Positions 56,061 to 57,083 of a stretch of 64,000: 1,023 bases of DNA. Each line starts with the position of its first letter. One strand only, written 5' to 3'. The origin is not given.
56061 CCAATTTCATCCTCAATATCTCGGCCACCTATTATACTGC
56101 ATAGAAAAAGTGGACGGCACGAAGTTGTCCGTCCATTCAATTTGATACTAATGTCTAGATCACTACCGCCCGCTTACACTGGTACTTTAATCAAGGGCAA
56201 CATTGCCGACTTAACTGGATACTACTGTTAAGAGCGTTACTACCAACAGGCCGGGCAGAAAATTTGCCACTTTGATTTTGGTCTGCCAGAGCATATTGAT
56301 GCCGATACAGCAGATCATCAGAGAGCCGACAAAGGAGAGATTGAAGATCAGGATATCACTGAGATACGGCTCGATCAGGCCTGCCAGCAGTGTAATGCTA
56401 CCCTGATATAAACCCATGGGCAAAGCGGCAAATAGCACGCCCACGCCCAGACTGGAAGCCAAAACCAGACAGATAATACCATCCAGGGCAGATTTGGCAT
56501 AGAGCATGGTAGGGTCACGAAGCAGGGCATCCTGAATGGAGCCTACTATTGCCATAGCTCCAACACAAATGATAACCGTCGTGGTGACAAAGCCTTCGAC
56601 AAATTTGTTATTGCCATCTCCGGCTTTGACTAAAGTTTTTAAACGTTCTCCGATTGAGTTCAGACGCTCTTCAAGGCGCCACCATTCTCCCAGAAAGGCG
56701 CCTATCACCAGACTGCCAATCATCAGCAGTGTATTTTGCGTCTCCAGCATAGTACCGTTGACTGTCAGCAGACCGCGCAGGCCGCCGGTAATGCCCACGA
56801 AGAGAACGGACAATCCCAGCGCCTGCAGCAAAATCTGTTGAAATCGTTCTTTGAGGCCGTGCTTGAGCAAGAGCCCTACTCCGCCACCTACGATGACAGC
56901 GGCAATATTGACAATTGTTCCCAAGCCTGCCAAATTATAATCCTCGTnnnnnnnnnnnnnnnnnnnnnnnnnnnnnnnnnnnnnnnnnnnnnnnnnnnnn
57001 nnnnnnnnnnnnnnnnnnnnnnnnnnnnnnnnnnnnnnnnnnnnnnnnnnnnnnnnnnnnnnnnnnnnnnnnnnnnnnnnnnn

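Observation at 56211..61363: Compact three-gene cassette built around a single-chain adenylase-ACP-alpha-oxoamine synthase: candidate pathway for an amino-ketone lipid or signal molecule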

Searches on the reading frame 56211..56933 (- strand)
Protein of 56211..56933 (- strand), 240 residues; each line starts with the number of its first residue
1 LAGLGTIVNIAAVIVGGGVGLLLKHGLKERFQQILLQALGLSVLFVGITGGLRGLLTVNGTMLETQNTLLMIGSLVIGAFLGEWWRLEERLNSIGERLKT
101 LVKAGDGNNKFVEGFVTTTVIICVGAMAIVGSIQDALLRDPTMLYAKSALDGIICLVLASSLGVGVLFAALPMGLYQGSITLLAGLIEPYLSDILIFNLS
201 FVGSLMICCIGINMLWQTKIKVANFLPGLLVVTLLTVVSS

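Call 3: search_protein_families(library=pfam, proteins=[window:56211-56933:-], max_evalue=0.01)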
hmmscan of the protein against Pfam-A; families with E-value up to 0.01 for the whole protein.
window:56211-56933:- (240 aa): 1 family
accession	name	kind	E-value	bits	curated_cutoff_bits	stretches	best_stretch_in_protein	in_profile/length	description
PF04474.17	DUF554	-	6.2e-74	248.6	25.1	1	4-236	1-219/220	Protein of unknown function (DUF554)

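Call 4: search_protein_families(library=ncbifam, proteins=[window:56211-56933:-], max_evalue=0.01)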
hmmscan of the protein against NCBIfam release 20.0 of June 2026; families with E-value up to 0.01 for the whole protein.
window:56211-56933:- (240 aa): 0 families
